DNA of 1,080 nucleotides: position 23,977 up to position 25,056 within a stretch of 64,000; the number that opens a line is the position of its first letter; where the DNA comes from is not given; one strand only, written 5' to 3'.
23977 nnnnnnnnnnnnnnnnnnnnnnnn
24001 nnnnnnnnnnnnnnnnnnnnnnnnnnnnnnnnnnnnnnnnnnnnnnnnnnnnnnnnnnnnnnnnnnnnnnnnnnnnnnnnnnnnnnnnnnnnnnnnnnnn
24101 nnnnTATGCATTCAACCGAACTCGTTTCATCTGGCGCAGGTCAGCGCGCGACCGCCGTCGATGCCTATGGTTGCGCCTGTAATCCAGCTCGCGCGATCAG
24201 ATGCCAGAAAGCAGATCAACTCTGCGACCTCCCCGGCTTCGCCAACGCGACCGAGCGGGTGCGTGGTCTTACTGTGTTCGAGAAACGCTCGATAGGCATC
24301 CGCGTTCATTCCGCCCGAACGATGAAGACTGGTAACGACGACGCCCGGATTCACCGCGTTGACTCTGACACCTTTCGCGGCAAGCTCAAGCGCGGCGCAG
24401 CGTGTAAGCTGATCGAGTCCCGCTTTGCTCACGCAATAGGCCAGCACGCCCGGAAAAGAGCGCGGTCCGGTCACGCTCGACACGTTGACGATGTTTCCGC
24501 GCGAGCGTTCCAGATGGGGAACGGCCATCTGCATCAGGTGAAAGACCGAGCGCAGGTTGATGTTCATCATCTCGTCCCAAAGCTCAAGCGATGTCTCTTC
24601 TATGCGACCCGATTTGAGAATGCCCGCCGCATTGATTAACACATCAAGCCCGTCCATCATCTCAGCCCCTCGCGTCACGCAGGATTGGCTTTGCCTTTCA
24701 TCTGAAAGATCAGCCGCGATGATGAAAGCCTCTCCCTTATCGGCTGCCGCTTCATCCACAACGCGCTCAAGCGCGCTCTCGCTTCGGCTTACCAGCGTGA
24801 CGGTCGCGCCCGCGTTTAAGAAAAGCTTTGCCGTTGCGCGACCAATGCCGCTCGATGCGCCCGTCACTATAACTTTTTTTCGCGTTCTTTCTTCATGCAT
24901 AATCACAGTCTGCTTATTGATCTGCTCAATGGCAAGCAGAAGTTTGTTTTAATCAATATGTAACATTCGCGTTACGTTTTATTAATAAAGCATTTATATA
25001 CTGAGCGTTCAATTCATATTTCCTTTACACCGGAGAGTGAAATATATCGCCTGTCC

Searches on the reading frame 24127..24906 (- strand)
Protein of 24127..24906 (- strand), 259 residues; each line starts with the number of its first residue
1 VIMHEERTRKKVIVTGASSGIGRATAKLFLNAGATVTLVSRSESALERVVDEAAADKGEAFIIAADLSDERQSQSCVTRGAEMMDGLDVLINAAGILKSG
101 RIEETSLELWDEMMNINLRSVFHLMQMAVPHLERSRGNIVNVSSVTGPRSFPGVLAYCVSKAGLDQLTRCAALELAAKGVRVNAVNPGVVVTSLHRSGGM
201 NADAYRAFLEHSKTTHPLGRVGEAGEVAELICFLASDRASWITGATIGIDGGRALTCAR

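Call 83: search_protein_families(library=pfam, proteins=[window:24127-24906:-], max_evalue=0.001)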
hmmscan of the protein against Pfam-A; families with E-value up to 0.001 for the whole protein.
window:24127-24906:- (259 aa): 6 families
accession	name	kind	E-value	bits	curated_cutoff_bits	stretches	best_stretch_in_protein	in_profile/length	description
PF13561.12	adh_short_C2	-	1.7e-65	221.4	27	1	16-252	1-234/236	Enoyl-(Acyl carrier protein) reductase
PF00106.31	adh_short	-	8.3e-58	195.5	26.6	1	10-196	1-188/195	short chain dehydrogenase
PF08659.16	KR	-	4.5e-14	53.2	22.6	1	12-170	3-162/180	KR domain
PF23441.1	SDR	-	1.9e-13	50.8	27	1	11-253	9-255/258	SDR-like rossmann domain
PF01370.27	Epimerase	-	3.3e-06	27.1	20.9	1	12-119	1-97/240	NAD dependent epimerase/dehydratase family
PF02882.25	THF_DHG_CYH_C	-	5.8e-05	22.9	27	1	8-53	35-80/160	Tetrahydrofolate dehydrogenase/cyclohydrolase, NAD(P)-binding domain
